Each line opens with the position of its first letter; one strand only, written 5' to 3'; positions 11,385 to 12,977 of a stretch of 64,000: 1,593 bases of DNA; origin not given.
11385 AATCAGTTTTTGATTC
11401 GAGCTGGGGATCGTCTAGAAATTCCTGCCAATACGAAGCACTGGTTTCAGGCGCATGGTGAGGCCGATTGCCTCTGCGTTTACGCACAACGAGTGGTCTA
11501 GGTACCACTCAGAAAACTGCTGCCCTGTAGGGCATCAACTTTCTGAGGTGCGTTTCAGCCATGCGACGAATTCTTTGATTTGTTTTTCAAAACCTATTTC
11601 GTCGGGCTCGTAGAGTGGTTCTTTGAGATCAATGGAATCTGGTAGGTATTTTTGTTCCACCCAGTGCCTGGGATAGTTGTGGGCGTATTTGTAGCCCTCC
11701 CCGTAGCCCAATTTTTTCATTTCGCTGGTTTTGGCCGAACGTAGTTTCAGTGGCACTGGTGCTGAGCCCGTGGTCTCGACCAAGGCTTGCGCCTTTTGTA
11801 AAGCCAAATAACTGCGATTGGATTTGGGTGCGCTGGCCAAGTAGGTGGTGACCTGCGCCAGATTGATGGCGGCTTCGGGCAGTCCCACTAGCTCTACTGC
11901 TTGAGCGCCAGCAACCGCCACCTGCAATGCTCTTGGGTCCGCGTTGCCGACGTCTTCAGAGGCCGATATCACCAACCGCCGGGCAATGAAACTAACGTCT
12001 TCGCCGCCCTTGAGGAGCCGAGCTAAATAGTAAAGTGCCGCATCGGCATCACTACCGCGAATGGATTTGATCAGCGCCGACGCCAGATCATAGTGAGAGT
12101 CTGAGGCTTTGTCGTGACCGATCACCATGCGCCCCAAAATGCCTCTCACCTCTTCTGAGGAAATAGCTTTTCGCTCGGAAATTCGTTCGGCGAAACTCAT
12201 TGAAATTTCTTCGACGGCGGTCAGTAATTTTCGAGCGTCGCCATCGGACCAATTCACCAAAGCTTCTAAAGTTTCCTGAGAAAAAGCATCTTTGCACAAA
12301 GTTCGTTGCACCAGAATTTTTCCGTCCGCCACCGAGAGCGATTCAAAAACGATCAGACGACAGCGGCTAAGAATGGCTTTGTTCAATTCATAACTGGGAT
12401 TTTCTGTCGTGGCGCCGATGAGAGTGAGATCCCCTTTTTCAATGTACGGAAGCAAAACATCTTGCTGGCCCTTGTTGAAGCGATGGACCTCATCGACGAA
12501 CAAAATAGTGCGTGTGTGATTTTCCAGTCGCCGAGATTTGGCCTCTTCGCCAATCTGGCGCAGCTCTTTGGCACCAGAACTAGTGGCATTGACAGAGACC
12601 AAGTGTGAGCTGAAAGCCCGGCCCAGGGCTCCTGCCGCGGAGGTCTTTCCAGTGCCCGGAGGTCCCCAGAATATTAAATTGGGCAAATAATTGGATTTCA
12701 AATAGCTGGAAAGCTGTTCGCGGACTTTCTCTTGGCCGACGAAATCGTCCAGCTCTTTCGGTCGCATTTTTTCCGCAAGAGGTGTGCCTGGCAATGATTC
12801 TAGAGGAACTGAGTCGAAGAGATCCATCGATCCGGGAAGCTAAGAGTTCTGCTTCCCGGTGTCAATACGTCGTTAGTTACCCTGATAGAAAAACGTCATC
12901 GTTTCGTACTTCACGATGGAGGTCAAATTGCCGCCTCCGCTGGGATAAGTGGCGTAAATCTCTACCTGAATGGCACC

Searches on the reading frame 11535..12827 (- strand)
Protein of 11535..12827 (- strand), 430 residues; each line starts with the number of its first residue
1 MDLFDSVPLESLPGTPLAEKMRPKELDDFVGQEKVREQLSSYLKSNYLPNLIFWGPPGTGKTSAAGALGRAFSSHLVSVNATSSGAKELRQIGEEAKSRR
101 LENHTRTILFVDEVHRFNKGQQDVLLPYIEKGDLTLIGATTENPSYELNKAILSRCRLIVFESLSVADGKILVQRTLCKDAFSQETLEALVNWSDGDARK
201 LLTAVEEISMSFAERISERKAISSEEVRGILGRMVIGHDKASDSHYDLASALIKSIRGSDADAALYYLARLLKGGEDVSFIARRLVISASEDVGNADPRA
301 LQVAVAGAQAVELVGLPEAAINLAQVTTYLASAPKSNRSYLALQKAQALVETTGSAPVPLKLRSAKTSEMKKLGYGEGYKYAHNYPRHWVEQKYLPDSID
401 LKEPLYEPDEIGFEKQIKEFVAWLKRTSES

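Call 14: find_encoding_contigs(protein=window:11535-12827:-, flank=10000, max_places=10)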
Protein window:11535-12827:- (430 aa): 1 contig read that carries it; 1 place shown.
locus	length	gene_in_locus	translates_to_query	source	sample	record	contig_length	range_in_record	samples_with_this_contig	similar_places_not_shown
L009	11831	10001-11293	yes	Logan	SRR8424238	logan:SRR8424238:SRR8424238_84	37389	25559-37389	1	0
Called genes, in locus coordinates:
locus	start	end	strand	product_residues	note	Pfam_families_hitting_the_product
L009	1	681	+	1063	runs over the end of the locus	PF25596:CPSase_L_D1, PF02655:ATP-grasp_3 (faint), PF02786:CPSase_L_D2, PF02787:CPSase_L_D3, PF25596:CPSase_L_D1, PF02786:CPSase_L_D2, PF02222:ATP-grasp, PF02142:MGS, +3 more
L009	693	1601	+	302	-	PF13531:SBP_bac_11, PF12974:Phosphonate-bd, PF16868:NMT1_3 (weak), PF09084:NMT1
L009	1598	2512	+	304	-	PF00005:ABC_tran, PF13304:AAA_21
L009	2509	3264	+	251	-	PF12679:ABC2_membrane_2 (weak), PF10920:DUF2705 (weak)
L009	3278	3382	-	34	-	-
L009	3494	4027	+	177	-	PF01478:Peptidase_A24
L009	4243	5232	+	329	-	PF11104:PilM_2, PF14450:FtsA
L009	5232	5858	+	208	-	PF05137:PilN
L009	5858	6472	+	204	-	PF04350:PilO, PF10741:T2SSM_b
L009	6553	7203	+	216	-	PF04351:PilP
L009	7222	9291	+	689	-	PF11741:AMIN, PF07660:STN (weak), PF03958:Secretin_N, PF00263:Secretin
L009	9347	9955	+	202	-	-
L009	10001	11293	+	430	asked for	PF01078:Mg_chelatase (faint), PF05496:RuvB_N, PF13191:AAA_16 (faint), PF00004:AAA, PF07728:AAA_5 (faint), PF16193:AAA_assoc_2, PF12002:MgsA_C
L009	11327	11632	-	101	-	PF02311:AraC_binding (weak), PF03079:ARD, PF07883:Cupin_2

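Call 23: find_homologous_proteins(query=window:11535-12827:-, max_evalue=1e-50)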
Query window:11535-12827:- (430 aa): 8000 proteins with E <= 1e-50 among 8000 candidates; the best 120 are listed.
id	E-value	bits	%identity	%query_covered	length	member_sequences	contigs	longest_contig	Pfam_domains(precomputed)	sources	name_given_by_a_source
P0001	3.4e-278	940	100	100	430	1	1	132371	PF16193.12,PF00004.36,PF05496.19,PF07728.21,PF12002.14,PF01078.28,PF13191.13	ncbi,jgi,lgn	-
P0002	1.5e-217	740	77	100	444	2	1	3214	PF16193.12,PF00004.36,PF13401.13,PF05496.19,PF07728.21,PF12002.14,PF01078.28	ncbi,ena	-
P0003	2.9e-207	707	74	100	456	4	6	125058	PF16193.12,PF00004.36,PF13401.13,PF05496.19,PF07728.21,PF12002.14,PF01078.28,PF13191.13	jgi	jgi:putative ATPase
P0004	4.7e-207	706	74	100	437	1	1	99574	PF16193.12,PF00004.36,PF05496.19,PF07728.21,PF12002.14,PF01078.28,PF13191.13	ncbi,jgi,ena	jgi:putative ATPase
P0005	2.7e-182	624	67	99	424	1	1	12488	PF13173.13,PF16193.12,PF00004.36,PF13401.13,PF05673.20,PF05496.19,PF14532.13,PF07728.21,PF03215.22,PF13191.13,PF00158.33,PF12002.14,PF01078.28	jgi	jgi:putative ATPase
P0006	3.4e-174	598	63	99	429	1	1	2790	PF00158.33,PF16193.12,PF00004.36,PF05673.20,PF05496.19,PF13177.13,PF14532.13,PF07728.21,PF12002.14,PF01078.28,PF13191.13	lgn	-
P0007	4.0e-173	594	63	99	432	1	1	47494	PF01695.24,PF00158.33,PF16193.12,PF00004.36,PF05673.20,PF05496.19,PF07728.21,PF12002.14,PF01078.28,PF13191.13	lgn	-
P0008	4.4e-173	594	62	99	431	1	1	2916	PF00158.33,PF16193.12,PF00004.36,PF05673.20,PF05496.19,PF13177.13,PF14532.13,PF07728.21,PF12002.14,PF01078.28,PF13191.13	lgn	-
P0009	1.5e-171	589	60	100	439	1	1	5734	PF00158.33,PF16193.12,PF00004.36,PF05673.20,PF05496.19,PF13177.13,PF14532.13,PF07728.21,PF12002.14,PF01078.28,PF13191.13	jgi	-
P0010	2.2e-170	585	61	99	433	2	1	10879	PF13173.13,PF16193.12,PF00004.36,PF13401.13,PF05673.20,PF05496.19,PF14532.13,PF07728.21,PF13191.13,PF00158.33,PF12002.14,PF01078.28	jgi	jgi:putative ATPase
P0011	5.2e-170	584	61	99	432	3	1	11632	PF13173.13,PF16193.12,PF00004.36,PF13401.13,PF05673.20,PF05496.19,PF14532.13,PF07728.21,PF04851.22,PF13191.13,PF01695.24,PF00158.33,PF07724.21,PF12002.14,PF01078.28,PF20720.4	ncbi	-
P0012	7.4e-170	583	64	98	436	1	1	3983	PF00158.33,PF16193.12,PF00004.36,PF05496.19,PF12002.14,PF01078.28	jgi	jgi:putative ATPase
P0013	3.3e-169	581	60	100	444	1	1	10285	PF13173.13,PF16193.12,PF13671.13,PF00004.36,PF13401.13,PF05496.19,PF14532.13,PF07728.21,PF13191.13,PF00158.33,PF12002.14,PF01078.28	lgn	-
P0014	1.7e-168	579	63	99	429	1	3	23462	PF13173.13,PF00158.33,PF16193.12,PF00004.36,PF13401.13,PF05496.19,PF07728.21,PF12002.14,PF01078.28,PF20720.4,PF13191.13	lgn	-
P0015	3.1e-168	578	61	99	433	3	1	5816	PF00158.33,PF16193.12,PF00004.36,PF05673.20,PF05496.19,PF07728.21,PF12002.14,PF01078.28,PF13191.13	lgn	-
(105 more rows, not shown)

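Call 30: find_encoding_contigs(protein=P0003, flank=10000, max_places=6)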
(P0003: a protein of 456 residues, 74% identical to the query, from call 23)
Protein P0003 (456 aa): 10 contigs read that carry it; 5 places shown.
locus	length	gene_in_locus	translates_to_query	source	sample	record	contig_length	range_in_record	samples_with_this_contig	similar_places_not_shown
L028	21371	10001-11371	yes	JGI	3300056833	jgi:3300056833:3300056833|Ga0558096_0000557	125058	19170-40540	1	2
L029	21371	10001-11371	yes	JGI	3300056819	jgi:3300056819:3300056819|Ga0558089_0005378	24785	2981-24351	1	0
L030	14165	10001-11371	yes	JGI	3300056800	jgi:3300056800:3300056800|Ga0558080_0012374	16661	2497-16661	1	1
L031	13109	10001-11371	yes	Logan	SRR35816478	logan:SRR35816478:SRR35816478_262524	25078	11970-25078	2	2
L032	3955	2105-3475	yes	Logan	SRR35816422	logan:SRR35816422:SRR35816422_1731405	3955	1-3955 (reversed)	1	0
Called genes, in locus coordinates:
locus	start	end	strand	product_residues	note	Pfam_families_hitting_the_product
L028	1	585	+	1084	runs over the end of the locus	PF25596:CPSase_L_D1, PF02786:CPSase_L_D2, PF02787:CPSase_L_D3, PF25596:CPSase_L_D1, PF02222:ATP-grasp, PF02786:CPSase_L_D2, PF15632:ATPgrasp_Ter (weak), PF02142:MGS, +2 more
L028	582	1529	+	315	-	PF12974:Phosphonate-bd, PF13531:SBP_bac_11 (weak), PF09084:NMT1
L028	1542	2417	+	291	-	PF00005:ABC_tran, PF13304:AAA_21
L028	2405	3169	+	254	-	PF12679:ABC2_membrane_2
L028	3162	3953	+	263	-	PF06750:A24_N_bact, PF01478:Peptidase_A24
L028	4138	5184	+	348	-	PF11104:PilM_2, PF14450:FtsA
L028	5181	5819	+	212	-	PF05137:PilN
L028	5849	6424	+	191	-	PF04350:PilO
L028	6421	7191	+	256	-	PF04351:PilP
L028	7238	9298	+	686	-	PF11741:AMIN, PF07660:STN (weak), PF03958:Secretin_N, PF00263:Secretin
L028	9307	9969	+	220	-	-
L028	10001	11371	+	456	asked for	PF05496:RuvB_N, PF01078:Mg_chelatase (faint), PF13191:AAA_16 (faint), PF00004:AAA, PF07728:AAA_5 (weak), PF13401:AAA_22 (faint), PF16193:AAA_assoc_2, PF12002:MgsA_C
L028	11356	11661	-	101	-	PF03079:ARD, PF02311:AraC_binding (weak), PF07883:Cupin_2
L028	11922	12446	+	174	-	-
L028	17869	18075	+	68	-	-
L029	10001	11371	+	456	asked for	PF05496:RuvB_N, PF01078:Mg_chelatase (faint), PF13191:AAA_16 (faint), PF00004:AAA, PF07728:AAA_5 (weak), PF13401:AAA_22 (faint), PF16193:AAA_assoc_2, PF12002:MgsA_C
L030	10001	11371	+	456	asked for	PF05496:RuvB_N, PF01078:Mg_chelatase (faint), PF13191:AAA_16 (faint), PF00004:AAA, PF07728:AAA_5 (weak), PF13401:AAA_22 (faint), PF16193:AAA_assoc_2, PF12002:MgsA_C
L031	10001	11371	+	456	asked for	PF05496:RuvB_N, PF01078:Mg_chelatase (faint), PF13191:AAA_16 (faint), PF00004:AAA, PF07728:AAA_5 (weak), PF13401:AAA_22 (faint), PF16193:AAA_assoc_2, PF12002:MgsA_C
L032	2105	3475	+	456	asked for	PF05496:RuvB_N, PF01078:Mg_chelatase (faint), PF13191:AAA_16 (faint), PF00004:AAA, PF07728:AAA_5 (weak), PF13401:AAA_22 (faint), PF16193:AAA_assoc_2, PF12002:MgsA_C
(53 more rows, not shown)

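Call 31: find_encoding_contigs(protein=P0004, flank=10000, max_places=6)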
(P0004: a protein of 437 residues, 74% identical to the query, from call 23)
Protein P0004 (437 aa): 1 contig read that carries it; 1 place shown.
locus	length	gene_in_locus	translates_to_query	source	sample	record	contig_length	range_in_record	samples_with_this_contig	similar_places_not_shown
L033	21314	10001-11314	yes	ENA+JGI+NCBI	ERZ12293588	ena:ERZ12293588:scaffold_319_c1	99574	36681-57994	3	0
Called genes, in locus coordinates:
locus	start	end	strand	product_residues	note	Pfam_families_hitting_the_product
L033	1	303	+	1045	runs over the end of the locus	PF25596:CPSase_L_D1, PF02786:CPSase_L_D2, PF02787:CPSase_L_D3, PF25596:CPSase_L_D1, PF02222:ATP-grasp, PF02786:CPSase_L_D2, PF15632:ATPgrasp_Ter (weak), PF02142:MGS, +3 more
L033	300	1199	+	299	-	PF12974:Phosphonate-bd, PF13531:SBP_bac_11 (weak), PF09084:NMT1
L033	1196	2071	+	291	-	PF00005:ABC_tran, PF13304:AAA_21 (weak)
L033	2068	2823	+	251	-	PF12679:ABC2_membrane_2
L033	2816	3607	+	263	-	PF06750:A24_N_bact, PF01478:Peptidase_A24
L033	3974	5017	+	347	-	PF11104:PilM_2, PF14450:FtsA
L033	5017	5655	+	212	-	PF05137:PilN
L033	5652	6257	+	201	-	PF04350:PilO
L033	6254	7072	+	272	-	PF04351:PilP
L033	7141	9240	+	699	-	PF11741:AMIN, PF07660:STN (faint), PF03958:Secretin_N, PF00263:Secretin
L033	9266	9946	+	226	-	-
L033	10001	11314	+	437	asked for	PF01078:Mg_chelatase (faint), PF05496:RuvB_N, PF13191:AAA_16 (faint), PF00004:AAA, PF07728:AAA_5 (weak), PF16193:AAA_assoc_2, PF12002:MgsA_C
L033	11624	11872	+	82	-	-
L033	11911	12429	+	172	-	-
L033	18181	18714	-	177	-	-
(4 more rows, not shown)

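Call 49: find_encoding_contigs(protein=P0002, flank=10000, max_places=6)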
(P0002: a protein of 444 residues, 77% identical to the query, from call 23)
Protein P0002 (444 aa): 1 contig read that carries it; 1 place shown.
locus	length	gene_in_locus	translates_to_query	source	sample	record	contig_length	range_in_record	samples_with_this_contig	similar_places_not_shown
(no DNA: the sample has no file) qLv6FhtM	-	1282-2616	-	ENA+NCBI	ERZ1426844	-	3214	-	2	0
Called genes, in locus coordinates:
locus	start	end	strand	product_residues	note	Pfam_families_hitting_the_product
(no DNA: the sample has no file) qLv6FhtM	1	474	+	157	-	?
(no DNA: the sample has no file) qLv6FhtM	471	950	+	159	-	-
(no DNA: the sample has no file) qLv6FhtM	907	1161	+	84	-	-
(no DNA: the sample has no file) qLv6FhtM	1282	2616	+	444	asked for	PF01078:Mg_chelatase (faint), PF05496:RuvB_N, PF00004:AAA, PF07728:AAA_5 (weak), PF13401:AAA_22 (faint), PF16193:AAA_assoc_2, PF12002:MgsA_C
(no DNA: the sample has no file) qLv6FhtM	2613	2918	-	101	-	PF02311:AraC_binding (weak), PF03079:ARD, PF07883:Cupin_2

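Call 69: list_cluster_members(proteins=[P0001, P0004, P0003])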
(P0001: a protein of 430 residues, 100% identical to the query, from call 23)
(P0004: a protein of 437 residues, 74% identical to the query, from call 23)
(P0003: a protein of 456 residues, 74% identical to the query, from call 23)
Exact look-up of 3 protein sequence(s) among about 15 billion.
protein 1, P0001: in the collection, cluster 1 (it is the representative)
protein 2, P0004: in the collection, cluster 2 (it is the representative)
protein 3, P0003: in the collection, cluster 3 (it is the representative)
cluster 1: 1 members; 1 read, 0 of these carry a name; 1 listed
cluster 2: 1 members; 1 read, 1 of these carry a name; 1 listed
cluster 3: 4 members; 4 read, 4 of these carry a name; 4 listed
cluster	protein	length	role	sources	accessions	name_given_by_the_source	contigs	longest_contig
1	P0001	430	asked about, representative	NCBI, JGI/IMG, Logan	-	-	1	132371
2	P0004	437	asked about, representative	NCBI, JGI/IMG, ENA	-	putative ATPase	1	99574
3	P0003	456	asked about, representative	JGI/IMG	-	putative ATPase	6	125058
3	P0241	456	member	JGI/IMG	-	putative ATPase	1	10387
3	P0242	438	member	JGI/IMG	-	putative ATPase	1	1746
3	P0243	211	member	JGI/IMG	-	putative ATPase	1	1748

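Call 94: find_encoding_contigs(protein=P0005, flank=10000, max_places=3)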
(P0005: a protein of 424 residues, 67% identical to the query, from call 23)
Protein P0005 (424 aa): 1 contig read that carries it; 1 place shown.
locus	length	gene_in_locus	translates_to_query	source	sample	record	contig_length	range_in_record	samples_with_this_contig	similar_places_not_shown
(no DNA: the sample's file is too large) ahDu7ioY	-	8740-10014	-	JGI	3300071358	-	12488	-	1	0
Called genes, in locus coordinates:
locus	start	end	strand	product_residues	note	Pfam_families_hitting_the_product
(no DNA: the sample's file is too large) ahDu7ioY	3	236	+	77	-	?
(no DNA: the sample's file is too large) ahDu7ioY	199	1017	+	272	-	PF06750:A24_N_bact, PF01478:Peptidase_A24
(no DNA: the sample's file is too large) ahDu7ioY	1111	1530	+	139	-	-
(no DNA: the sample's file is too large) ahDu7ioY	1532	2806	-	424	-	-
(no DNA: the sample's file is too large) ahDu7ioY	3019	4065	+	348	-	PF11104:PilM_2, PF14450:FtsA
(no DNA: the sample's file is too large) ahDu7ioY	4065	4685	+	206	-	PF05137:PilN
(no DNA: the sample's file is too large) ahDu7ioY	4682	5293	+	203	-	PF04350:PilO, PF10741:T2SSM_b (faint)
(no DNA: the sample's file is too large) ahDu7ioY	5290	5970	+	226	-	PF04351:PilP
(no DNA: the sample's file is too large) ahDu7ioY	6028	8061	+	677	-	PF11741:AMIN, PF07660:STN (weak), PF03958:Secretin_N, PF00263:Secretin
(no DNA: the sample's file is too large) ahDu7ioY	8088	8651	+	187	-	-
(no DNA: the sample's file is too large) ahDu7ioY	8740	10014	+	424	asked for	PF03215:Rad17 (weak), PF05673:DUF815 (weak), PF05496:RuvB_N, PF14532:Sigma54_activ_2, PF00004:AAA, PF07728:AAA_5, PF16193:AAA_assoc_2, PF12002:MgsA_C, +5 more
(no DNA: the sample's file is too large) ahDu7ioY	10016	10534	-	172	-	PF02311:AraC_binding (faint), PF07883:Cupin_2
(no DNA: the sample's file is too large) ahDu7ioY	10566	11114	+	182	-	-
